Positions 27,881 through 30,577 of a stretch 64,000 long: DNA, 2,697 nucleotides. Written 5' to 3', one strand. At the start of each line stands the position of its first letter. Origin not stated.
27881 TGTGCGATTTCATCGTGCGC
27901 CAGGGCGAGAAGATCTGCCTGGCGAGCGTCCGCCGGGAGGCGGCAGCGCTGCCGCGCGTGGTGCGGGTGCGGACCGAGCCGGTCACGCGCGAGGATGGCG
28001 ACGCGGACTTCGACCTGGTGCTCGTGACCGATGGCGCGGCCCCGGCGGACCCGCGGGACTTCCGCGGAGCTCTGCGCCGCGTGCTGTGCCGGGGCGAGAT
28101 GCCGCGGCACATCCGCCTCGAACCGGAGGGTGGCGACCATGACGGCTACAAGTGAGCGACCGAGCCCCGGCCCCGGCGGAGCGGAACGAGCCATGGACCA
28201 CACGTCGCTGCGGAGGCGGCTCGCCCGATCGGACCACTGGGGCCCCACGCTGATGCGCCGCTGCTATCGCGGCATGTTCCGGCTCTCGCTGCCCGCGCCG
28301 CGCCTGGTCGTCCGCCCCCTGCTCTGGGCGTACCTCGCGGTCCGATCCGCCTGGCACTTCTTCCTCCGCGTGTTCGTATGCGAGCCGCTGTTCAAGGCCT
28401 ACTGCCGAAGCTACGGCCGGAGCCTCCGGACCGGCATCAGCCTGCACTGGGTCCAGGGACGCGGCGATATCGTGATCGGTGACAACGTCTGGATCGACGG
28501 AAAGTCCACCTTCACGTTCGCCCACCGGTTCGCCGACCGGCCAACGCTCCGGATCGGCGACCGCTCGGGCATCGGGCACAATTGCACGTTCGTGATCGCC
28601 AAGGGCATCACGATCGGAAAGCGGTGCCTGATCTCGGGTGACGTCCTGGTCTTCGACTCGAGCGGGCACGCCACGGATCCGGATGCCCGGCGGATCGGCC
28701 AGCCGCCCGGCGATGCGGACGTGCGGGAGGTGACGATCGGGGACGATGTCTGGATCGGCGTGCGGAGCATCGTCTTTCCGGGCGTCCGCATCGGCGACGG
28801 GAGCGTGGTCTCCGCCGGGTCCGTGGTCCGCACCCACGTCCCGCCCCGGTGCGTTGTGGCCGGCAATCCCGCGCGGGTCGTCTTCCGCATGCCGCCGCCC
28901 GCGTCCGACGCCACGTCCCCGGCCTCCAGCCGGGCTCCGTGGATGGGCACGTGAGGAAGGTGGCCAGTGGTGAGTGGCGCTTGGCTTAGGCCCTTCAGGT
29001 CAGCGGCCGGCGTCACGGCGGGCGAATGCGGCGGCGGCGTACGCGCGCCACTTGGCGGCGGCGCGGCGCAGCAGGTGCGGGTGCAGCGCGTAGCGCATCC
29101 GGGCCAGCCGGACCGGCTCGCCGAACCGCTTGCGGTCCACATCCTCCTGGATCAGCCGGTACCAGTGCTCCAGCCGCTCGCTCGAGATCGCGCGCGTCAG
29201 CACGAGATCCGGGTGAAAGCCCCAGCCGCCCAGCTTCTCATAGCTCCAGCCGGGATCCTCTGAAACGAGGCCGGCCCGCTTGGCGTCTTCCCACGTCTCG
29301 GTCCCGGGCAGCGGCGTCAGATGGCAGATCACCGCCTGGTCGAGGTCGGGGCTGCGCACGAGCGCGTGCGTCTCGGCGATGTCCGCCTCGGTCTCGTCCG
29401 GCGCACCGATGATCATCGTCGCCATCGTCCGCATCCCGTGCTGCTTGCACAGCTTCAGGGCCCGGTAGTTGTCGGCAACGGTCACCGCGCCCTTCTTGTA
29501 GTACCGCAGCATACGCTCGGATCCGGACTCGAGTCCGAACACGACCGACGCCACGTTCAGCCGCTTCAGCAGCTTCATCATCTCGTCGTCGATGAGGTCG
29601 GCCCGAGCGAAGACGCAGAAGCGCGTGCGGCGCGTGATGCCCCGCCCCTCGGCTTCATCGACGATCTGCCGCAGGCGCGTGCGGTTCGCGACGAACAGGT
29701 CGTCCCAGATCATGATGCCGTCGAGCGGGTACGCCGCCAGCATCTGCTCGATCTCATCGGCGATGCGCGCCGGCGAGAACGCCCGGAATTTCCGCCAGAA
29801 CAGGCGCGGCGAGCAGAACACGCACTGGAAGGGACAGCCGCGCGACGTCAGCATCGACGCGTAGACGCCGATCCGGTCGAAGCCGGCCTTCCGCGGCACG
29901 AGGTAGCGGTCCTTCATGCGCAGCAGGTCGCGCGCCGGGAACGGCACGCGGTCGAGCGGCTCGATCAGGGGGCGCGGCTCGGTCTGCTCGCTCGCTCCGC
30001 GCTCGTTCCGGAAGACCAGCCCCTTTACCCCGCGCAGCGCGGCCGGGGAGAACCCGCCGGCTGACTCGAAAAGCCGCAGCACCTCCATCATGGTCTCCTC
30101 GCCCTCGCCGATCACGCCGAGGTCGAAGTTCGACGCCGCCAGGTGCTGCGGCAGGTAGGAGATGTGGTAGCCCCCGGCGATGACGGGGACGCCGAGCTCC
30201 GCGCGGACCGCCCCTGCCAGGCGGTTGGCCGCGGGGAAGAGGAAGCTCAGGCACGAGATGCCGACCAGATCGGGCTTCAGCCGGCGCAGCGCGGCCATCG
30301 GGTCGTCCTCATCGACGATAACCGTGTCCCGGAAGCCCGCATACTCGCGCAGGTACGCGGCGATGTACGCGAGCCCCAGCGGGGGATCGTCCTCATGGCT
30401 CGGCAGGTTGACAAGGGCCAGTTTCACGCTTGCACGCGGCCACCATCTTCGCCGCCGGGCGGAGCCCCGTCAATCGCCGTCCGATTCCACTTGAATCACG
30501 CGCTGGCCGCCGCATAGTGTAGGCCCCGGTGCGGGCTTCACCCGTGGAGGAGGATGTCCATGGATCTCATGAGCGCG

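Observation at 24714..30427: Cryptic acyl/lipid-type biosynthetic cluster: ACP - KS - KS-associated ORF - acyl-AMP ligase - hexapeptide acyltransferase, convergent with a B12-radical SAM enzyme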

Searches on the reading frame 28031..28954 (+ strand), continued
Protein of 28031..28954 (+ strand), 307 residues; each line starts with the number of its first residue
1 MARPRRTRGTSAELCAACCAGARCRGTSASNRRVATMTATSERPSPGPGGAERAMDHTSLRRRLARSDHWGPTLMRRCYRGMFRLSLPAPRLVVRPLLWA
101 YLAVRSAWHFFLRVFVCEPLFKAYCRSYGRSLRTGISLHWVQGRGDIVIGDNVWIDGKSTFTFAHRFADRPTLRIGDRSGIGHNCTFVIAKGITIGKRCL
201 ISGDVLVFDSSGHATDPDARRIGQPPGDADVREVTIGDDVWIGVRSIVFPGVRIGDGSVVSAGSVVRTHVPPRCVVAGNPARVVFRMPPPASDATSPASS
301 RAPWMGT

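Call 92: fold_search(model_id=the predicted structure, library=pdb)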
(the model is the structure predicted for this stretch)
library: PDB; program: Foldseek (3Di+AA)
matches with E <= 10: 656; with E <= 0.001: 278
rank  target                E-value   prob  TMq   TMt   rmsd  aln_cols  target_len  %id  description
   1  3hjj_A                2.5e-09  1.00  0.42  0.58   5.5       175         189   24  Crystal Structure of Maltose O-acetyltransferase from Bacillus anthracis (released 2009-06-02)
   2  2ic7_A                4.7e-09  1.00  0.41  0.59   5.5       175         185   26  Crystal Structure of Maltose Transacetylase from Geobacillus kaustophilus (released 2006-11-07)
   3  2p2o_A                1.2e-08  1.00  0.41  0.58   6.4       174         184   26  Crystal structure of maltose transacetylase from Geobacillus kaustophilus P2(1) crystal form (released 2007-05-15)
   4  2p2o_D                1.4e-08  1.00  0.41  0.59   6.5       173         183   27  Crystal structure of maltose transacetylase from Geobacillus kaustophilus P2(1) crystal form (released 2007-05-15)
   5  3hjj_C                2.0e-08  1.00  0.41  0.59   5.6       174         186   24  Crystal Structure of Maltose O-acetyltransferase from Bacillus anthracis (released 2009-06-02)
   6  3hjj_B                2.1e-08  1.00  0.42  0.59   5.6       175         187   24  Crystal Structure of Maltose O-acetyltransferase from Bacillus anthracis (released 2009-06-02)
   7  4isx_B                3.8e-08  1.00  0.36  0.52   7.3       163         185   24  The crystal structure of maltose o-acetyltransferase from clostridium difficile 630 in complex with acetyl-coa (released 2013-01-30)
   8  3jqy_A                4.9e-08  1.00  0.43  0.49   7.4       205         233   23  Crystal Structure of the polySia specific acetyltransferase NeuO (released 2010-08-18)
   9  3igj_C                6.3e-08  1.00  0.42  0.59   5.5       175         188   24  Crystal Structure of Maltose O-acetyltransferase Complexed with Acetyl Coenzyme A from Bacillus anthracis (released 2009-08-04)
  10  3vbl_C                7.7e-08  1.00  0.40  0.57   7.9       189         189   20  Crystal Structure of the S84C mutant of AntD, an N-acyltransferase from Bacillus cereus in complex with dTDP-4-amino-4 (released 2012-01-25)
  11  8vr7_C                8.5e-08  1.00  0.44  0.65   7.7       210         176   20  crystal structure of the Pcryo_0619 N-acetyltransferase from Psychrobacter cryohalolentis K5 int he presence of acetyl (released 2024-01-31)
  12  3vbi_A                1.1e-07  1.00  0.44  0.63   5.9       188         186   22  Crystal Structure of AntD, an N-acyltransferase from Bacillus cereus in complex with dTDP-4-amino-4,6-dideoxyglucose a (released 2012-01-25)
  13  3vbp_A                1.3e-07  1.00  0.43  0.61   6.7       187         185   21  Crystal Structure of the D94N mutant of AntD, an N-acyltransferase from Bacillus cereus in complex with dTDP and Coenz (released 2012-01-25)
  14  1ocx_A                1.4e-07  1.00  0.41  0.60   5.5       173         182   26  E. coli maltose-O-acetyltransferase (released 2003-06-12)
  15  3jqy_C                1.4e-07  1.00  0.44  0.54   6.7       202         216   26  Crystal Structure of the polySia specific acetyltransferase NeuO (released 2010-08-18)
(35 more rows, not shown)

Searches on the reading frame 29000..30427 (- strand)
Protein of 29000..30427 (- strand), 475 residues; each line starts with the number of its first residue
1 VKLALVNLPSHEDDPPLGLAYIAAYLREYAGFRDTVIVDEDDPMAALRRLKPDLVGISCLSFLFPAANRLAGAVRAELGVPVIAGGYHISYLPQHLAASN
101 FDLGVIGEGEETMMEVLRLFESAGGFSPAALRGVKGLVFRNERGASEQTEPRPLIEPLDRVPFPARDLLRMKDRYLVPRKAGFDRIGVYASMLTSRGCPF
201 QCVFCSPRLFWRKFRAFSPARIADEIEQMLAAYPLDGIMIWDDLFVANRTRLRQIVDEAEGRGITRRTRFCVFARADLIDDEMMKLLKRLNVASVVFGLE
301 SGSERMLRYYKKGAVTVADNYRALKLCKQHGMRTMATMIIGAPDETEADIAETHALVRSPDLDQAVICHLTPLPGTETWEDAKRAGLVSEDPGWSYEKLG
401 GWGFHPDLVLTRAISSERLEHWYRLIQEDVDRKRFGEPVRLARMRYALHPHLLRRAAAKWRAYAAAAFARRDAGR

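Call 3: search_protein_families(library=pfam, proteins=[window:29000-30427:-], max_evalue=0.01)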
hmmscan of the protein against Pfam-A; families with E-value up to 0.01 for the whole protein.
window:29000-30427:- (475 aa): 3 families
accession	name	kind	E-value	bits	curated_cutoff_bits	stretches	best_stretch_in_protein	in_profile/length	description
PF04055.27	Radical_SAM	-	1.2e-21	78.1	29.5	1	193-356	2-165/166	Radical SAM superfamily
PF02310.24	B12-binding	-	2.3e-18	66.6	32.1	1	12-116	10-120/121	B12 binding domain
PF19864.5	Radical_SAM_N2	-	0.0012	18.7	29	1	81-122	88-127/151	Radical SAM proteins, N-terminal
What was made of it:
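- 29000..30427 (-): Class-B (B12-binding) radical SAM enzyme (475 aa), convergent with LbH; accessory gene of the cluster found in a subset of loci; chemistry unknown (C-methylation most likely). Call 3: B12-binding plus Radical_SAM.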

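Call 4: search_protein_families(library=ncbifam, proteins=[window:29000-30427:-], max_evalue=0.01)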
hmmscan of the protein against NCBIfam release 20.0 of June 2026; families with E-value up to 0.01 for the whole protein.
window:29000-30427:- (475 aa): 27 families (the best 25 are shown)
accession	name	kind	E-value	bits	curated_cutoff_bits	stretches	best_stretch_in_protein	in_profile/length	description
TIGR02026.1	BchE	equivalog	1.8e-43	149.2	481.35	1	14-396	20-401/497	magnesium-protoporphyrin IX monomethyl ester anaerobic oxidative cyclase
NF050148.1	rSAM_ApyD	equivalog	1.1e-40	139.7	750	1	46-381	69-392/645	RiPP biosynthesis radical SAM protein ApyD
TIGR04367.1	HpnR_B12_rSAM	equivalog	2.3e-31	108.9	650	1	16-384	22-375/490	hopanoid C-3 methylase HpnR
TIGR04072.2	rSAM_ladder_B12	equivalog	5.8e-30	104.3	360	2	190-390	181-380/443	lipid biosynthesis B12-binding/radical SAM protein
TIGR03471.1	HpnJ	equivalog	1.7e-29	103.1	577.6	1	131-391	142-396/472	hopanoid biosynthesis associated radical SAM protein HpnJ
TIGR04014.1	B12_SAM_MJ_0865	equivalog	1.1e-28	100.2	360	2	274-380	251-356/434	methyl-coenzyme M reductase glutamine C-methyltransferase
TIGR04013.1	B12_SAM_MJ_1487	hypoth_equivalog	1.4e-28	99.8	251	2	275-381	248-356/382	TIGR04013 family B12-binding domain/radical SAM domain-containing protein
TIGR04479.1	bcpD_PhpK_rSAM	subfamily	7.8e-22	77.3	600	1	185-394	237-443/504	PhpK family radical SAM P-methyltransferase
TIGR03975.1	rSAM_ocin_1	subfamily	1.3e-20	73.5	281.85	1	47-358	124-428/606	RiPP maturation radical SAM C-methyltransferase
NF038361.1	rSAM_Sden_1168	equivalog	2.5e-20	72.6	575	1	81-388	172-479/560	Sden_1168 family B12-binding radical SAM P-methyltransferase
NF033712.0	B12_rSAM_KedN5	subfamily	1.3e-19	69.9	700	1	48-388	59-397/624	KedN5 family methylcobalamin-dependent radical SAM C-methyltransferase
NF033070.1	rSAM_AprD4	equivalog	3.2e-18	65.9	500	1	134-389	148-397/456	AprD4 family radical SAM diol-dehydratase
TIGR04295.1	B12_rSAM_oligo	hypoth_equivalog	3.6e-16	58.9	400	1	77-357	99-359/422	TIGR04295 family B12-binding domain-containing radical SAM protein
TIGR04385.1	B12_rSAM_cofa1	equivalog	8.4e-15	54.9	450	1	55-357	75-361/438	B12 lower ligand biosynthesis radical SAM protein BzaD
TIGR04428.1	B12_rSAM_trp_MT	equivalog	2.5e-14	52.6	500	1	73-367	89-403/558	tryptophan 2-C-methyltransferase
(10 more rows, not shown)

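Call 11: find_encoding_contigs(protein=window:29000-30427:-, flank=10000, max_places=6)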
Protein window:29000-30427:- (475 aa): 5 contigs read that carry it; 4 places shown.
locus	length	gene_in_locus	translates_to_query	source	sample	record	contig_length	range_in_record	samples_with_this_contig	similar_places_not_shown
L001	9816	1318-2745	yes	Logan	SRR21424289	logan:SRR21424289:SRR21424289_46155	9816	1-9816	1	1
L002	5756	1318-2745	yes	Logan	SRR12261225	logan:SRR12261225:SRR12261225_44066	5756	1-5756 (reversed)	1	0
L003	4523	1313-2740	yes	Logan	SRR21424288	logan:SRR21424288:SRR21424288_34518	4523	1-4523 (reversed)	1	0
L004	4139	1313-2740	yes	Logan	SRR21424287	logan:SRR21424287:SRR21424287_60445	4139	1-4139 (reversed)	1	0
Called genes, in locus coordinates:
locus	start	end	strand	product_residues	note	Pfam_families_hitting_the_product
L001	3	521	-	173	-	?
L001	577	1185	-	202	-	-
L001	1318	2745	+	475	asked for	PF02310:B12-binding, PF04055:Radical_SAM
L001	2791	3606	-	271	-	PF00132:Hexapep, PF14602:Hexapep_2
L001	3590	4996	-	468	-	PF00501:AMP-binding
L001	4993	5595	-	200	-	-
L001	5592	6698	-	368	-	PF00109:ketoacyl-synt, PF02801:Ketoacyl-synt_C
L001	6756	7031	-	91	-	PF00550:PP-binding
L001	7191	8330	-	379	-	-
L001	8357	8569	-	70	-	-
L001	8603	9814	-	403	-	?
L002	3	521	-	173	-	?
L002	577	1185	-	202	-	-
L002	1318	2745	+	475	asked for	PF02310:B12-binding, PF04055:Radical_SAM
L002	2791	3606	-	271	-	PF00132:Hexapep, PF14602:Hexapep_2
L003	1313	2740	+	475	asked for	PF02310:B12-binding, PF04055:Radical_SAM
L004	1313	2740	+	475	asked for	PF02310:B12-binding, PF04055:Radical_SAM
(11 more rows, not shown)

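Call 19: list_cluster_members(proteins=[P0001, window:29000-30427:-, window:28139-28954:+])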
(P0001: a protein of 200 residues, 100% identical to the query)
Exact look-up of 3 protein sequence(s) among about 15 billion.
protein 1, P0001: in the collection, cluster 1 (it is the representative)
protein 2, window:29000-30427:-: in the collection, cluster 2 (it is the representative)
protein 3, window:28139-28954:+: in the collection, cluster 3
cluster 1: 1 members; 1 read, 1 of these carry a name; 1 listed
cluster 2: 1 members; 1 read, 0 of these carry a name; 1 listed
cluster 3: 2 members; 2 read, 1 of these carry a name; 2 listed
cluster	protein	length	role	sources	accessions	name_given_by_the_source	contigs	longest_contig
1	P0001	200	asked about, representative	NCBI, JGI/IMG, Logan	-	hypothetical protein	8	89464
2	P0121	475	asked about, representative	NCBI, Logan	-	-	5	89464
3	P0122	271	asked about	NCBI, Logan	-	-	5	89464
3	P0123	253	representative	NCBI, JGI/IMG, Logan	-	acetyltransferase-like isoleucine patch superfamily enzyme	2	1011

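Call 24: find_homologous_proteins(query=window:29000-30427:-, max_evalue=1e-10)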
Query window:29000-30427:- (475 aa): 1717 proteins with E <= 1e-10 among 8000 candidates; the best 120 are listed.
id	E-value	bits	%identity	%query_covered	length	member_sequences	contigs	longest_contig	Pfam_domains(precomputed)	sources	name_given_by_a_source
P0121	0.0e+0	1084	100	100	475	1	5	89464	PF04055.28,PF02310.25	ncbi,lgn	-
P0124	4.1e-286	968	88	98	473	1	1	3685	PF04055.28,PF02310.25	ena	-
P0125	1.4e-199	682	62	99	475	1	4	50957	PF04055.28,PF19864.6,PF02310.25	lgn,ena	-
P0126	2.6e-182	625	57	97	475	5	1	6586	PF04055.28,PF02310.25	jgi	jgi:radical SAM superfamily enzyme YgiQ (UPF0313 family)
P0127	3.6e-175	602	57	97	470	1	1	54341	PF04055.28,PF02310.25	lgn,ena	-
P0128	3.6e-171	589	57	97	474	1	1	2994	PF04055.28,PF02310.25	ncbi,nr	ncbi:MAG: radical SAM protein [Lentisphaerae bacterium]|nr:radical SAM protein [Lentisphaerota bacte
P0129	1.3e-170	587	55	98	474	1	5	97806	PF04055.28,PF02310.25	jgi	-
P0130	4.9e-169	582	56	98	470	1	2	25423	PF04055.28,PF02310.25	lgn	-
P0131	6.8e-159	548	52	97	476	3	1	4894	PF04055.28,PF02310.25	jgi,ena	-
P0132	1.6e-157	544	53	97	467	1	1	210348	PF04055.28,PF02310.25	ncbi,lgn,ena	-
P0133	2.9e-157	543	51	97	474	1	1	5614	PF04055.28,PF02310.25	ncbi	-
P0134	5.7e-150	519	50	97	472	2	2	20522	PF04055.28,PF02310.25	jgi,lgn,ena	jgi:radical SAM superfamily enzyme YgiQ (UPF0313 family)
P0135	1.8e-148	514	47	97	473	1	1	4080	PF04055.28,PF02310.25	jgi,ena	-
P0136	2.3e-147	510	51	97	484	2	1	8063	PF04055.28,PF13353.12,PF02310.25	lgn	-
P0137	3.7e-147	509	47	96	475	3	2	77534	PF04055.28,PF19864.6,PF02310.25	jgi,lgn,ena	-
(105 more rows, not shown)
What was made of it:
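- Call 24: homologues at 45-50% identity occur in archaea and many other lineages.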

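Call 34: find_encoding_contigs(protein=P0124, flank=10000, max_places=3)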
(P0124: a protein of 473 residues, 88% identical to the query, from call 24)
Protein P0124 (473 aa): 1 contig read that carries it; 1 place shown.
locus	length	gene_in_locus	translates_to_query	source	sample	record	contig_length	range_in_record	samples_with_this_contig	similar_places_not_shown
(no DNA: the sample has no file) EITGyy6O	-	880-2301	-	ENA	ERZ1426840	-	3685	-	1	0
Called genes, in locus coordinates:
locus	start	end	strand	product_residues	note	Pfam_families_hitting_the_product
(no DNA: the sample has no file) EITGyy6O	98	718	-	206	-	-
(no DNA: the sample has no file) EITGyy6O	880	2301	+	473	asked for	PF02310:B12-binding, PF04055:Radical_SAM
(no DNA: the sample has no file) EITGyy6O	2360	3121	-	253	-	PF00132:Hexapep, PF14602:Hexapep_2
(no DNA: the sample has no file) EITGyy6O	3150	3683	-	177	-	?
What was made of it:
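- Call 34: the same reduced layout occurs in a relative whose radical SAM protein is 88% identical.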

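Call 40: search_solved_structures(query=window:29000-30427:-, max_evalue=0.00001)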
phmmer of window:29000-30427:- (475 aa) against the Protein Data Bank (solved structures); distinct sequences matched with E-value up to 0.00001: 4.
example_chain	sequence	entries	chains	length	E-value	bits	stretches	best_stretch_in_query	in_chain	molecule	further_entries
9ccb_A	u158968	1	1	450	5e-17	65.4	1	176-391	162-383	Radical SAM core domain-containing protein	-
6wte_A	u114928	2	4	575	2.9e-12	49.7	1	74-349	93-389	B12-binding domain-containing protein | Tryptophan-C2-methyltransferase containing B12-binding domain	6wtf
6fd2_B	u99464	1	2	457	3e-12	49.6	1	134-396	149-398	Putative apramycin biosynthetic oxidoreductase 4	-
7kdx_A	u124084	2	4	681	2.6e-11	46.5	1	49-348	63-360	Methyltransferase TokK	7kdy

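Call 60: find_encoding_contigs(protein=P0130, flank=9000, max_places=1)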
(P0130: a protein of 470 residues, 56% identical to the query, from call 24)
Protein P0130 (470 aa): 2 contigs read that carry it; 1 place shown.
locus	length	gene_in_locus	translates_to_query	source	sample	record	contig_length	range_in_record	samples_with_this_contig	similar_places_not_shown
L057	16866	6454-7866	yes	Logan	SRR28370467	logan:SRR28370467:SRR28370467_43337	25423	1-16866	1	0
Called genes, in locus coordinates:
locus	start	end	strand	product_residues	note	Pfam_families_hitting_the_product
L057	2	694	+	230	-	?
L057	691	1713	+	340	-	PF12708:Pect-lyase_RHGA_epim (faint), PF00295:Glyco_hydro_28 (weak)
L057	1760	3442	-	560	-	PF02310:B12-binding (weak), PF04055:Radical_SAM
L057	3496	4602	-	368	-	PF13489:Methyltransf_23, PF08242:Methyltransf_12, PF13649:Methyltransf_25, PF13847:Methyltransf_31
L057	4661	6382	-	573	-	PF02776:TPP_enzyme_N, PF00205:TPP_enzyme_M, PF02775:TPP_enzyme_C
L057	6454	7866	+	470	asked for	PF02310:B12-binding, PF04055:Radical_SAM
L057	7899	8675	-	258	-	PF00132:Hexapep, PF14602:Hexapep_2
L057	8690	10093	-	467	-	PF00501:AMP-binding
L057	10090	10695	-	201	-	-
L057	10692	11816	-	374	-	PF00109:ketoacyl-synt, PF00108:Thiolase_N (weak), PF02801:Ketoacyl-synt_C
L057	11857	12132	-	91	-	PF00550:PP-binding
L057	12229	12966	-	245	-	PF00106:adh_short, PF08659:KR, PF13561:adh_short_C2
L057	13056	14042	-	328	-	PF00535:Glycos_transf_2, PF10111:Glyco_tranf_2_2, PF13641:Glyco_tranf_2_3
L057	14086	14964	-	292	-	-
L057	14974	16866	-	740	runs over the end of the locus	PF19773:DUF6259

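Call 61: find_encoding_contigs(protein=P0132, flank=9000, max_places=1)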
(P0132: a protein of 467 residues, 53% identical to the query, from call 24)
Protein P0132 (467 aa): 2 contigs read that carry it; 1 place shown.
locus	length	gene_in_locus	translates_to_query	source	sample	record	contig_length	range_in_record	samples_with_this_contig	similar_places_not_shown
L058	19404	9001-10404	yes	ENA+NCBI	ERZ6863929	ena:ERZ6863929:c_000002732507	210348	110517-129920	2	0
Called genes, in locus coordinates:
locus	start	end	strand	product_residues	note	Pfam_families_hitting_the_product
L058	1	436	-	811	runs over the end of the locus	PF01588:tRNA_bind, PF03483:B3_4, PF03484:B5, PF17759:tRNA_synthFbeta, PF03147:FDX-ACB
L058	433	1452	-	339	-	PF02912:Phe_tRNA-synt_N, PF01409:tRNA-synt_2d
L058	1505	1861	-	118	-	PF00453:Ribosomal_L20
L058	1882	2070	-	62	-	PF01632:Ribosomal_L35p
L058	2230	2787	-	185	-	PF05198:IF3_N, PF00707:IF3_C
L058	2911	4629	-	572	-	PF07973:tRNA_SAD, PF00587:tRNA-synt_2b, PF03129:HGTP_anticodon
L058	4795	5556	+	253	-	PF00106:adh_short, PF01370:Epimerase (weak), PF08659:KR, PF13561:adh_short_C2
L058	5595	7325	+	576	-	PF02776:TPP_enzyme_N, PF00205:TPP_enzyme_M, PF02775:TPP_enzyme_C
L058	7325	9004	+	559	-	PF04055:Radical_SAM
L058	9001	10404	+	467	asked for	PF02310:B12-binding, PF04055:Radical_SAM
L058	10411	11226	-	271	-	PF00132:Hexapep (weak), PF14602:Hexapep_2 (weak)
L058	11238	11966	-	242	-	PF00106:adh_short, PF13561:adh_short_C2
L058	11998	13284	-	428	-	PF00675:Peptidase_M16, PF05193:Peptidase_M16_C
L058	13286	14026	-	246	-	PF00977:His_biosynth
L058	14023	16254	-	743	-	PF27167:HTH_GRAD, PF03449:GreA_GreB_N, PF01272:GreA_GreB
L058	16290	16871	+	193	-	PF00258:Flavodoxin_1 (weak), PF03358:FMN_red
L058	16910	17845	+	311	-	PF03547:Mem_trans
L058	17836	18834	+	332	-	PF03851:UvdE, PF01261:AP_endonuc_2 (weak)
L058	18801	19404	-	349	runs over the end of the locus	PF02547:Queuosine_synth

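Call 75: search_protein_families(library=padloc, proteins=[window:29000-30427:-], max_evalue=0.001)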
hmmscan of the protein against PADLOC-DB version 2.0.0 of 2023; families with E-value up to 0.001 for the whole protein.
window:29000-30427:- (475 aa): 1 family
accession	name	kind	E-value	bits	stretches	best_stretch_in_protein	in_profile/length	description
PDLC04689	PDC-M51A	-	3.5e-15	53.7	1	194-353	189-345/420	-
